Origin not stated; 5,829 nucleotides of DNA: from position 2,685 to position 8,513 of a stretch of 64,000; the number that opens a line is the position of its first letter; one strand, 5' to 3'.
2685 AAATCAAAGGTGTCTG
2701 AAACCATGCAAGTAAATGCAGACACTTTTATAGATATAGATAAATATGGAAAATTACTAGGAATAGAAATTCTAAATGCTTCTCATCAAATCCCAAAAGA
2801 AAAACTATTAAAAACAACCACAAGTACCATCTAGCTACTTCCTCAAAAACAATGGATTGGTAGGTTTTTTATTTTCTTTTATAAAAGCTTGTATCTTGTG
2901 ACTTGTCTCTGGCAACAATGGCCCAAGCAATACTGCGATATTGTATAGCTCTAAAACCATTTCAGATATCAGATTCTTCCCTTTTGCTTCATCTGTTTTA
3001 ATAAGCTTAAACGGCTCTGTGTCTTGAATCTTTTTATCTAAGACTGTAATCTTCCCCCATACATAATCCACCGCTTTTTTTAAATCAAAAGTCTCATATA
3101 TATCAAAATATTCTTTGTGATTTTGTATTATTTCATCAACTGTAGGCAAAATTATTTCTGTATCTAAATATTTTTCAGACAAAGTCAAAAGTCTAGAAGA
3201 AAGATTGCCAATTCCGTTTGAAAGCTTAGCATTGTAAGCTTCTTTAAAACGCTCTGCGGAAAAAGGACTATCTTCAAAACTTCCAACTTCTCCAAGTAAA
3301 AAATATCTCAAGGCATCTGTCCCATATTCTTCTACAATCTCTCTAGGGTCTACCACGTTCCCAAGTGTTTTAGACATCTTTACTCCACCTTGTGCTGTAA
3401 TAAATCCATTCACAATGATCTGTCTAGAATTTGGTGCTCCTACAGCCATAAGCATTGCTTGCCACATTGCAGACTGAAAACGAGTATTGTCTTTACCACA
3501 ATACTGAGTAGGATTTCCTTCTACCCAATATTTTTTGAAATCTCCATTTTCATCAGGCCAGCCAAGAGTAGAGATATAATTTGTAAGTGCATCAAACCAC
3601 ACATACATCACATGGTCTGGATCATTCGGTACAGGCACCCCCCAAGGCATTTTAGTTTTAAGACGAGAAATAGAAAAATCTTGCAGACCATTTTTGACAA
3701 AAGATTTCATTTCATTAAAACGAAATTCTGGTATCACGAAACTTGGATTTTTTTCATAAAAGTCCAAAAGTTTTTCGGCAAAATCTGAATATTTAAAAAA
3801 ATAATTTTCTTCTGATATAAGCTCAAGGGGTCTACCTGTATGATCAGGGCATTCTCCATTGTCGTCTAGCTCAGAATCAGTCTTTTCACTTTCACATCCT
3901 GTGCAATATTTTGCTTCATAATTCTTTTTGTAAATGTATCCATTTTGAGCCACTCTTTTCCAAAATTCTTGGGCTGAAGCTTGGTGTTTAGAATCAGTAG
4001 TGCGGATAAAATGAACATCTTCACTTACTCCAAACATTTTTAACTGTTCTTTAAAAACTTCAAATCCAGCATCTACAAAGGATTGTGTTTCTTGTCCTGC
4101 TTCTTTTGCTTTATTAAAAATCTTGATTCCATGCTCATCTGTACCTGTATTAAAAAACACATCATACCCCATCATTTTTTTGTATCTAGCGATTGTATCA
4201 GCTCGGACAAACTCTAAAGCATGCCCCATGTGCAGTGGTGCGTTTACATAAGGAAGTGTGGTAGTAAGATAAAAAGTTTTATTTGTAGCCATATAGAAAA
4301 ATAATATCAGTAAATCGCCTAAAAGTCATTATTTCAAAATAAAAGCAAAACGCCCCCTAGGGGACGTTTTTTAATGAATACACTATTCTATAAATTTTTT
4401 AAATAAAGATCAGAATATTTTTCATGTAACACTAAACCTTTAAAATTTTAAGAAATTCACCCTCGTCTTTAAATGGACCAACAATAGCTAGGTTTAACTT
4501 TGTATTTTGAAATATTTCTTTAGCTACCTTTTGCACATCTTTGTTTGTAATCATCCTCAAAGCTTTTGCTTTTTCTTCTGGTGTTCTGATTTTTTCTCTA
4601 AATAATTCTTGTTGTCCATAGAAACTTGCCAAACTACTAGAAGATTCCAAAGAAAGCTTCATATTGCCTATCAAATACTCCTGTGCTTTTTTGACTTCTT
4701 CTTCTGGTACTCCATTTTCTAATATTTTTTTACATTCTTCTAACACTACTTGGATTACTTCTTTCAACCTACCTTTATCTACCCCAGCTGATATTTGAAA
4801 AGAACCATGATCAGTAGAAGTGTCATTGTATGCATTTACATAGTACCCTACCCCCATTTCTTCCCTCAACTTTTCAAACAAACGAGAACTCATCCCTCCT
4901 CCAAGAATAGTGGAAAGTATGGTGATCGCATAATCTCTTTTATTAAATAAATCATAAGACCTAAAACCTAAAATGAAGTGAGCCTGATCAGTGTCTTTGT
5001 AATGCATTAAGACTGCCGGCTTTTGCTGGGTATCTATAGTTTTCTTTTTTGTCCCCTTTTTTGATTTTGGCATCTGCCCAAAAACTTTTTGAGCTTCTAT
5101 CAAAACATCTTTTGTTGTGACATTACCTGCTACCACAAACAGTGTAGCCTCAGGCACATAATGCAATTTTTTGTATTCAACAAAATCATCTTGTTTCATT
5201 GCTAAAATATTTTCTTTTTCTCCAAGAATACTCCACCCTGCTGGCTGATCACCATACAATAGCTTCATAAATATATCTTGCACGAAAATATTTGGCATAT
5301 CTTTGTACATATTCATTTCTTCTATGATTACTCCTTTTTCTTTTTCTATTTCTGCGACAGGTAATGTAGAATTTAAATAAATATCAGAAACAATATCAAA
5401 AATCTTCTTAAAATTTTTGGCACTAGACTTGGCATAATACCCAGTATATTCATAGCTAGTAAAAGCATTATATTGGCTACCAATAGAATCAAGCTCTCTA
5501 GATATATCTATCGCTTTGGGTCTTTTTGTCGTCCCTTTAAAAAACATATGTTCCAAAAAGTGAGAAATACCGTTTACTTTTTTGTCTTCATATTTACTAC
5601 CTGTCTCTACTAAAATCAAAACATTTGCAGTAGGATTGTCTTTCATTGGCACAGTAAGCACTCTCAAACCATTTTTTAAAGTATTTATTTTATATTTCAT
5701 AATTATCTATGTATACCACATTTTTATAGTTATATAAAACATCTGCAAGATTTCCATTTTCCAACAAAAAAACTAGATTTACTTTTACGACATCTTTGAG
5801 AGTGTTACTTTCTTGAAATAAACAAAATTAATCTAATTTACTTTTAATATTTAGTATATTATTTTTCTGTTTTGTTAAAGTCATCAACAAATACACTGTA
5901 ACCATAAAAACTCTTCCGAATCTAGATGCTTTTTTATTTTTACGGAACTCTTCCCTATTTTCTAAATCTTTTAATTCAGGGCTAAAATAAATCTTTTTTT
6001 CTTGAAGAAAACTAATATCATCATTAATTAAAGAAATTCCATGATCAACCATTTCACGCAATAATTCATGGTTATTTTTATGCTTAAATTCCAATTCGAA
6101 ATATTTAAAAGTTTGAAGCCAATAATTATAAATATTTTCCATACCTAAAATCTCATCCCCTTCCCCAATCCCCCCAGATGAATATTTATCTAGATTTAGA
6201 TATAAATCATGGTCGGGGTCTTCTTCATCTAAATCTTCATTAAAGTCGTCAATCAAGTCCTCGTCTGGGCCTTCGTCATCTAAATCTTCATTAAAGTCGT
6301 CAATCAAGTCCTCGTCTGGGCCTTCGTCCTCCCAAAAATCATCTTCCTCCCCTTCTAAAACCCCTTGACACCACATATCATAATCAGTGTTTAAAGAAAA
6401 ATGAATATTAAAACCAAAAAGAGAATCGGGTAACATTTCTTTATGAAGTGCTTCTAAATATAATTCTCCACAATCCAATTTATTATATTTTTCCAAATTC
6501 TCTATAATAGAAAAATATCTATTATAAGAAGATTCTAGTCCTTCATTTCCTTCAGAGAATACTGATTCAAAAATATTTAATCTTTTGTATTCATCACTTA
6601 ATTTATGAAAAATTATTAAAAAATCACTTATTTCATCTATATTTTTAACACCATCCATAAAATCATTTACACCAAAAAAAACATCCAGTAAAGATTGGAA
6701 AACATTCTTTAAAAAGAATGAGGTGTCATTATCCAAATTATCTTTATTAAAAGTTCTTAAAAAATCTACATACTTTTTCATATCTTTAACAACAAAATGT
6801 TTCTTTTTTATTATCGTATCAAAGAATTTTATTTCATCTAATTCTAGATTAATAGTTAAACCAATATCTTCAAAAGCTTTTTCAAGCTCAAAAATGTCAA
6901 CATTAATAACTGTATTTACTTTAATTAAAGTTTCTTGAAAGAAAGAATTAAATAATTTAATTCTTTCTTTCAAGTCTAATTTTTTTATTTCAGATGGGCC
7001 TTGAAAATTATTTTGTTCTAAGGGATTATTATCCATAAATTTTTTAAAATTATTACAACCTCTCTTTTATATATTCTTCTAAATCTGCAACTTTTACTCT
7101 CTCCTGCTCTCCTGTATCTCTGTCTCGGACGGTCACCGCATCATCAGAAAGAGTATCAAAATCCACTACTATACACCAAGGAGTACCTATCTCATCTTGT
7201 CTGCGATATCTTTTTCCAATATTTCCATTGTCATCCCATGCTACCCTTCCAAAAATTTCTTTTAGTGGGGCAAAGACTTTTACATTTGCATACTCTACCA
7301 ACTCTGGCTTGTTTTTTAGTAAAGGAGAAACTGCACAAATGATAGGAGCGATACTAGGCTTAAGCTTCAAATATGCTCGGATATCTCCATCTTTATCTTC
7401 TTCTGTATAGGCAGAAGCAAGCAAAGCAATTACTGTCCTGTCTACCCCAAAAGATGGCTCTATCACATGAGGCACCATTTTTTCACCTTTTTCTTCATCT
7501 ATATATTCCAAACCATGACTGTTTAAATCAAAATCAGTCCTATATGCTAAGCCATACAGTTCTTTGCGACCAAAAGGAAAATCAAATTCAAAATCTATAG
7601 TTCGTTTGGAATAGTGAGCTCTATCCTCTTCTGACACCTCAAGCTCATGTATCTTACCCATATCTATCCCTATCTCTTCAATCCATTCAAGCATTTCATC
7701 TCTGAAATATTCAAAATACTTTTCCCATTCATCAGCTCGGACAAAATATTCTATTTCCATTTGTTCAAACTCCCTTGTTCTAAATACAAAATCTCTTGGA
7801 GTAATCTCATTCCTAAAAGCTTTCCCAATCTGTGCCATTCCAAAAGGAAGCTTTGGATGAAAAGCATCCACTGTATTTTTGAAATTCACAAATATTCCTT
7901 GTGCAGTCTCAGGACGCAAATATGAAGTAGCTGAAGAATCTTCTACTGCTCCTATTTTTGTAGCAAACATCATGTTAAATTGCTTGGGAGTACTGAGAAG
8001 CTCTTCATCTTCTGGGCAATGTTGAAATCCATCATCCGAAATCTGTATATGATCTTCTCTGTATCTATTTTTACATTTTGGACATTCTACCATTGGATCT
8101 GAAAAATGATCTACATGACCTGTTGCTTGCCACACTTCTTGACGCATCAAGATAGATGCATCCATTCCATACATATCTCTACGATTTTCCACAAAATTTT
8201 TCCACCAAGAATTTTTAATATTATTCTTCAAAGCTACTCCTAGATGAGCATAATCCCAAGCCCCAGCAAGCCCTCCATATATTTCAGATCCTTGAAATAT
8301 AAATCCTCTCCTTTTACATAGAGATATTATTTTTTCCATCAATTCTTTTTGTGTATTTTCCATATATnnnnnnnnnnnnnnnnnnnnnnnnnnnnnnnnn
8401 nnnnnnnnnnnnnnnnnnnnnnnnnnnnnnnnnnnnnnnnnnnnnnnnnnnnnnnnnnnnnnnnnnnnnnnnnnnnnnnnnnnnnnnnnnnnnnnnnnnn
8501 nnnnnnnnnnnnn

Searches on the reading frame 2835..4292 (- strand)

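Call 58: search_protein_families(library=pfam, proteins=[window:2835-4292:-], max_evalue=0.0001)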
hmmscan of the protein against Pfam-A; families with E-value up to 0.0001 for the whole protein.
window:2835-4292:- (485 aa): 3 families
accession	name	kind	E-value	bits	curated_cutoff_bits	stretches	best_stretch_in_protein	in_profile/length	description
PF09334.17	tRNA-synt_1g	-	3.4e-94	316.2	20.1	1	8-368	2-390/391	tRNA synthetases class I (M)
PF00133.28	tRNA-synt_1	-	4.7e-44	151.2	22.7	2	4-222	22-244/414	tRNA synthetases class I (I, L, M and V)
PF01406.26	tRNA-synt_1e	-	2.4e-16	60.4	27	1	16-127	19-128/301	tRNA synthetases class I (C) catalytic domain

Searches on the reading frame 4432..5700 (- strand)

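Call 81: search_protein_families(library=pfam, proteins=[window:4432-5700:-], max_evalue=0.0001)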
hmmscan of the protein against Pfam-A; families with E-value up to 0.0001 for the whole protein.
window:4432-5700:- (422 aa): 2 families
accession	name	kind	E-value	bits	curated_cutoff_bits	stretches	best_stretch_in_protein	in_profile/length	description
PF05193.26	Peptidase_M16_C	-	1.2e-39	136.5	23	1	170-342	4-180/181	Peptidase M16 inactive domain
PF00675.25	Peptidase_M16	-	4.8e-36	124.3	22.3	1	14-160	2-147/149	Insulinase (Peptidase family M16)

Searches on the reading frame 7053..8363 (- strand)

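Call 81: search_protein_families(library=pfam, proteins=[window:7053-8363:-], max_evalue=0.0001)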
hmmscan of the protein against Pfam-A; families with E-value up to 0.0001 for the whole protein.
window:7053-8363:- (436 aa): 2 families
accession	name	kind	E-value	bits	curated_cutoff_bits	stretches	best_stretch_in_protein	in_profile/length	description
PF03129.25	HGTP_anticodon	-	7.6e-20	71.3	21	1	343-435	2-94/94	Anticodon binding domain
PF00587.30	tRNA-synt_2b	-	1.2e-15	58.5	29.3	1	145-316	9-177/179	tRNA synthetase class II core domain (G, H, P, S and T)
